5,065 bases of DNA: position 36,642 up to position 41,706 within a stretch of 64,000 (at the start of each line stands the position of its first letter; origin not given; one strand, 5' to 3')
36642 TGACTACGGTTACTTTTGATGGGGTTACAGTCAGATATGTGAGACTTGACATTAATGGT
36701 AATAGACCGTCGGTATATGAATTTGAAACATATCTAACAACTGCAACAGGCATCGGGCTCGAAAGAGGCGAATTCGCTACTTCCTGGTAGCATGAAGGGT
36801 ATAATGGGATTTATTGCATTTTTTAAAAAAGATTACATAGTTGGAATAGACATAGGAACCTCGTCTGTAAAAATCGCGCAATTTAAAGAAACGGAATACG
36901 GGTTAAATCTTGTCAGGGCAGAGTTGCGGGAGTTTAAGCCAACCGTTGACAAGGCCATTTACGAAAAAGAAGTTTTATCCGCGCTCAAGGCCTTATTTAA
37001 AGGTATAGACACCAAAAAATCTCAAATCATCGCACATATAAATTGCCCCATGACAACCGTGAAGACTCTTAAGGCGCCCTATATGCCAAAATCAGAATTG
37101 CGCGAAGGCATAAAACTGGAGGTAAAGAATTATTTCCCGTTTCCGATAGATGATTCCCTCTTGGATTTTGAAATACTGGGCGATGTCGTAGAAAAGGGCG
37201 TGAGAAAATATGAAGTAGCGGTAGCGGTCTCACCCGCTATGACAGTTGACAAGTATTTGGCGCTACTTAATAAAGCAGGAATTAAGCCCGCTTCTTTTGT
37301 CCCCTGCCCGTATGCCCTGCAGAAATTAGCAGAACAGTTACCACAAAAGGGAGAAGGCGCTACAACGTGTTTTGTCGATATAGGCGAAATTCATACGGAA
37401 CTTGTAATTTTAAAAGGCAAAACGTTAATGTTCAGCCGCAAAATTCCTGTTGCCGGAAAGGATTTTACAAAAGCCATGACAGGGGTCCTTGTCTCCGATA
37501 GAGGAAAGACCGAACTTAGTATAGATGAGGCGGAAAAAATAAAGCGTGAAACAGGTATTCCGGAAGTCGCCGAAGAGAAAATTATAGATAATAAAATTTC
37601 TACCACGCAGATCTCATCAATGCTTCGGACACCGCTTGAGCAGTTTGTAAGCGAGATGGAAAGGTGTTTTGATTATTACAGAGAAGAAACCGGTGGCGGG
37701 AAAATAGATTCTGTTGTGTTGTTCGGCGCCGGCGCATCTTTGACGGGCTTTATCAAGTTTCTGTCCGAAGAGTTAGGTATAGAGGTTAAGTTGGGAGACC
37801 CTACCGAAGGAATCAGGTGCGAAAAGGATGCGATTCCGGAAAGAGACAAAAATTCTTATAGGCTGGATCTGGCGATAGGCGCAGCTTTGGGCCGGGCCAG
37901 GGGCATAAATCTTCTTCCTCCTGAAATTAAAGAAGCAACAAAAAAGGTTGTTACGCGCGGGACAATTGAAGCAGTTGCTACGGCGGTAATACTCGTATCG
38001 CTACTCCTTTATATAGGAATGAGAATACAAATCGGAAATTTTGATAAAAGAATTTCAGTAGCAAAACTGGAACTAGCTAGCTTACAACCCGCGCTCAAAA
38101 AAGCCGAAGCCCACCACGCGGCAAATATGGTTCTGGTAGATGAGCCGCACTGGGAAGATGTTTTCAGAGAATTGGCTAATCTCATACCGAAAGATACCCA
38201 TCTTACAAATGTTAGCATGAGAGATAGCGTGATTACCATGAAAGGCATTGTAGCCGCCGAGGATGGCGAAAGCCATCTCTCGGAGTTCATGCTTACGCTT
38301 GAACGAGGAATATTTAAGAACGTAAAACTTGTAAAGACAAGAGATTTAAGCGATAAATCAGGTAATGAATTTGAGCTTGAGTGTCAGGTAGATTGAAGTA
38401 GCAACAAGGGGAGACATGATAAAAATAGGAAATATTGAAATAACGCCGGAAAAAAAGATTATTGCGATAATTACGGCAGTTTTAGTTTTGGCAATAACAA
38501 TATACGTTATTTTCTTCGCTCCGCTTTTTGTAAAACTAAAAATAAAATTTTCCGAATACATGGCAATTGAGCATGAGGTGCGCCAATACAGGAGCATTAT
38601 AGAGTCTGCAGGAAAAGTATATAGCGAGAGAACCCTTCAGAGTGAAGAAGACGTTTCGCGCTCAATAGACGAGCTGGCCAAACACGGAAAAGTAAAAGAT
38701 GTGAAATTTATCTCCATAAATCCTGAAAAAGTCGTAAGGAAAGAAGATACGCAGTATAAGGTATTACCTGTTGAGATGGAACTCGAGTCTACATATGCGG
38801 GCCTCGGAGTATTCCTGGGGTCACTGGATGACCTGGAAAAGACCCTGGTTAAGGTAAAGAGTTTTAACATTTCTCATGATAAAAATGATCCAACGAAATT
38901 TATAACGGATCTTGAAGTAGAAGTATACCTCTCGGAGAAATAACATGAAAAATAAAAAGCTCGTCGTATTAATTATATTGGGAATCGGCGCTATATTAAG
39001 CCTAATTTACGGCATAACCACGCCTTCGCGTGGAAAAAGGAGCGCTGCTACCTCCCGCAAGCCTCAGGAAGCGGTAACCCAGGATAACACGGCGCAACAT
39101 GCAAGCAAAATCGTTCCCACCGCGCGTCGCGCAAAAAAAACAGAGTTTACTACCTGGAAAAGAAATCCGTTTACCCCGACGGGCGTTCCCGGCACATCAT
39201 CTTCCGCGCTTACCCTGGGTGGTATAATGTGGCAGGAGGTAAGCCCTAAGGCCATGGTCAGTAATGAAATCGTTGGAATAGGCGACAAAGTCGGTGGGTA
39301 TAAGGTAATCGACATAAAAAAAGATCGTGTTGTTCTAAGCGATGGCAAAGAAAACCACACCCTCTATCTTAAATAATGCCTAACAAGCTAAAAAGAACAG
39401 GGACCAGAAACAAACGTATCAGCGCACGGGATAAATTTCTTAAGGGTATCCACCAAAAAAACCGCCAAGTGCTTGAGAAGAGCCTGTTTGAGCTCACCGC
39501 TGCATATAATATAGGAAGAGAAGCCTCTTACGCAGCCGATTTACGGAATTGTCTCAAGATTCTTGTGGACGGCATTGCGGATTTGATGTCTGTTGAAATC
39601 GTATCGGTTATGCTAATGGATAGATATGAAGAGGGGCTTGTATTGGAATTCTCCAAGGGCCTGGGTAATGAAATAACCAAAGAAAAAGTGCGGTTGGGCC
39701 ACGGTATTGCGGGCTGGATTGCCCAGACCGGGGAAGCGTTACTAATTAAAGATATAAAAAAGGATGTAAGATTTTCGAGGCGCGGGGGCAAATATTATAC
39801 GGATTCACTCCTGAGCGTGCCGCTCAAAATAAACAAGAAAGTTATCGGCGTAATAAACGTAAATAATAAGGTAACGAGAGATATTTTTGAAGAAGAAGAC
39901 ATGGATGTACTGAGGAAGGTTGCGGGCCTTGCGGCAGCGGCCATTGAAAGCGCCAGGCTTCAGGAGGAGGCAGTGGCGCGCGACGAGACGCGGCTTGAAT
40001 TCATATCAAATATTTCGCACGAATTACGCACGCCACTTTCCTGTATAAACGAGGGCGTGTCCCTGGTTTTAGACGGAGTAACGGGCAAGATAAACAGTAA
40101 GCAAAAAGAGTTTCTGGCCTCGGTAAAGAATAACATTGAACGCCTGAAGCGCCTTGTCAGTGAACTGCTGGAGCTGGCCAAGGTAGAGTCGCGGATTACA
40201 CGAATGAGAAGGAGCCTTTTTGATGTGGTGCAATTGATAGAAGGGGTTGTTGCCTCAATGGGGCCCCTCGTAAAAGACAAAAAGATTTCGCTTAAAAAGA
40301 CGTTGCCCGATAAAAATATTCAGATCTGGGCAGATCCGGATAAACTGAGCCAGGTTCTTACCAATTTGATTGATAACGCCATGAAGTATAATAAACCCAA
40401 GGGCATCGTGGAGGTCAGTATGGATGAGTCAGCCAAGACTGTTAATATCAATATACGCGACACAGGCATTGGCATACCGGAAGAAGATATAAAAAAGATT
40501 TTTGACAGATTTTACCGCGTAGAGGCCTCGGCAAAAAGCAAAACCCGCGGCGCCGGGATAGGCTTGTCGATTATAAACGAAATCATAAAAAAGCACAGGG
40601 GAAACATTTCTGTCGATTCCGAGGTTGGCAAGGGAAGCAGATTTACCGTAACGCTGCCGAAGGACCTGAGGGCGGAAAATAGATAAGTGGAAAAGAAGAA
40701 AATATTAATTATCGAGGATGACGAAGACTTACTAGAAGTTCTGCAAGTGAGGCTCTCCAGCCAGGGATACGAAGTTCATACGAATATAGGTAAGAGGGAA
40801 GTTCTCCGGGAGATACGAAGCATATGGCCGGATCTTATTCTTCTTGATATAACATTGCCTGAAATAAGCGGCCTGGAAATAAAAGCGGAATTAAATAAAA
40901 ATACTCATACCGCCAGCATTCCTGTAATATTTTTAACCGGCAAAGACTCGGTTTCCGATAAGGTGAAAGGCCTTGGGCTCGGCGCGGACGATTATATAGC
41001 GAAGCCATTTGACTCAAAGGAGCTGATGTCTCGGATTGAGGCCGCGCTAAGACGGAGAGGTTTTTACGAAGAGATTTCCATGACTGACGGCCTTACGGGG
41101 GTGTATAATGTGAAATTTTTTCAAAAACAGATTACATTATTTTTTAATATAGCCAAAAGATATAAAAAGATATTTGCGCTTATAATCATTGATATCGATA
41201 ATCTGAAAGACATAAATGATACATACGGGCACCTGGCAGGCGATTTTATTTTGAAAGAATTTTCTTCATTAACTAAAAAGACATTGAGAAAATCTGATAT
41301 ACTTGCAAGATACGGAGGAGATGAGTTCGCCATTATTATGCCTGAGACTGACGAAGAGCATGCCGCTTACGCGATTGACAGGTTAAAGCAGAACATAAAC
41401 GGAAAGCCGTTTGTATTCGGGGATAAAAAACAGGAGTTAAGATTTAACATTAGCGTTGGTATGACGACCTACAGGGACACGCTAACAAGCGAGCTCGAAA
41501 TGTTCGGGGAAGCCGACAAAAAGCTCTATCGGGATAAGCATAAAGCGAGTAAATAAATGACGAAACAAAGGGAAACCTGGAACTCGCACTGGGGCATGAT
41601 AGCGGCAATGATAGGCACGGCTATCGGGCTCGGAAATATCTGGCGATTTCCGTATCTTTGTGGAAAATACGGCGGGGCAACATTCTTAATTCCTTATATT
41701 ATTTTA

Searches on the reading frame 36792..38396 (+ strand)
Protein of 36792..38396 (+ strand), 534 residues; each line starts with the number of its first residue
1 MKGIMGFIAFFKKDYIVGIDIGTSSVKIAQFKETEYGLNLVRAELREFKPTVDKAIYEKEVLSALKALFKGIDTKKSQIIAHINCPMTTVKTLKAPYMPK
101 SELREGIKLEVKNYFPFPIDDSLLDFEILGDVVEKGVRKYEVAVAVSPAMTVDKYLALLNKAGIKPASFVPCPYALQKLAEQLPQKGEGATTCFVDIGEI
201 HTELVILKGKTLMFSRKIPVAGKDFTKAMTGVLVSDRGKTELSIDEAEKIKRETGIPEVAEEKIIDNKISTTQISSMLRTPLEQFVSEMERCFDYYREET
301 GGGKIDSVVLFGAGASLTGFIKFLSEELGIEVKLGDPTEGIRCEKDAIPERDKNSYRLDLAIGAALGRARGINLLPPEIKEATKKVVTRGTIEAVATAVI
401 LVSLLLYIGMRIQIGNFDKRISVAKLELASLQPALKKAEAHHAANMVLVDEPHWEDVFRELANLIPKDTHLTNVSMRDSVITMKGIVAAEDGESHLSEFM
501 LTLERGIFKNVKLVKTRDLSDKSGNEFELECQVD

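Call 56: search_protein_families(library=pfam, proteins=[window:36792-38396:+], max_evalue=1e-10)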
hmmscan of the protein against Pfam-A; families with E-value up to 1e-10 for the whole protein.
window:36792-38396:+ (534 aa): 2 families
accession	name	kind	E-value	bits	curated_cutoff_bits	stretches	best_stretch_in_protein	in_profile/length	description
PF11104.14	PilM_2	-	6.2e-36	124.4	27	1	18-367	1-338/340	Type IV pilus assembly protein PilM;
PF14450.12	FtsA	-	7.2e-12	46.2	31.8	0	193-338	1-113/127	Cell division protein FtsA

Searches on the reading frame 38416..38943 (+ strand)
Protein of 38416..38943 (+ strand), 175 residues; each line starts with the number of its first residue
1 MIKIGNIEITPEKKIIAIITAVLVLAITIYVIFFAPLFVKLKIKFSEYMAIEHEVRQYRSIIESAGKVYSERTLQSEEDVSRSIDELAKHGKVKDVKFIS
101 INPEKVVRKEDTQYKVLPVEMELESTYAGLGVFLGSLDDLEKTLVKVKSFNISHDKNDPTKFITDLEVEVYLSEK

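Call 83: search_protein_families(library=pfam, proteins=[window:38416-38943:+], max_evalue=0.00001)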
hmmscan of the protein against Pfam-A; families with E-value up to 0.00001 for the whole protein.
window:38416-38943:+ (175 aa): 1 family
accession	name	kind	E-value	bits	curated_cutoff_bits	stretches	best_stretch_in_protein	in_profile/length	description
PF04350.18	PilO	-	9.3e-09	36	22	1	41-160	11-130/145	Pilus assembly protein, PilO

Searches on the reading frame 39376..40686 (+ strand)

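Call 56: search_protein_families(library=pfam, proteins=[window:39376-40686:+], max_evalue=1e-10)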
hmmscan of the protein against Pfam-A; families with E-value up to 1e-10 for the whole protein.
window:39376-40686:+ (436 aa): 4 families
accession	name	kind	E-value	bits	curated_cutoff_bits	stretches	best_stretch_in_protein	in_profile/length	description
PF02518.31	HATPase_c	-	2.1e-32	112.3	26.4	1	320-430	2-110/111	Histidine kinase-, DNA gyrase B-, and HSP90-like ATPase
PF13185.12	GAF_2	-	1.7e-15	57.8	28.6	1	53-191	1-136/136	GAF domain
PF01590.32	GAF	-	1e-14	55.6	22.4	1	55-190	1-133/133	GAF domain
PF00512.31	HisKA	-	1.5e-14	54.2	26.9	1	206-272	2-65/66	His Kinase A (phospho-acceptor) domain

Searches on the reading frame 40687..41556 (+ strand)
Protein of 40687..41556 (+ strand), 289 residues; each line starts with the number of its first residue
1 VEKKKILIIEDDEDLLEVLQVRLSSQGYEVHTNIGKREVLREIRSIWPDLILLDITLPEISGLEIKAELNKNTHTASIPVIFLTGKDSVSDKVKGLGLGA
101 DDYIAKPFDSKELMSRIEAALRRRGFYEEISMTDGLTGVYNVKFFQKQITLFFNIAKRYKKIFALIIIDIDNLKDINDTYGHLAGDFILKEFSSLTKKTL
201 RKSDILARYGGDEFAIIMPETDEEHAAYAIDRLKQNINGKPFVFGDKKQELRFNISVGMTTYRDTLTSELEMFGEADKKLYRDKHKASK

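Call 83: search_protein_families(library=pfam, proteins=[window:40687-41556:+], max_evalue=0.00001)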
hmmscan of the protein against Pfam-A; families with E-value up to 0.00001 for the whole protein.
window:40687-41556:+ (289 aa): 2 families
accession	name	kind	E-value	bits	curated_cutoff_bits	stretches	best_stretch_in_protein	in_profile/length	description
PF00990.26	GGDEF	-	2.3e-39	135.2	23.8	1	132-286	2-157/161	Diguanylate cyclase, GGDEF domain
PF00072.30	Response_reg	-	4.8e-27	94.8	30.2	1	6-118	1-111/111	Response regulator receiver domain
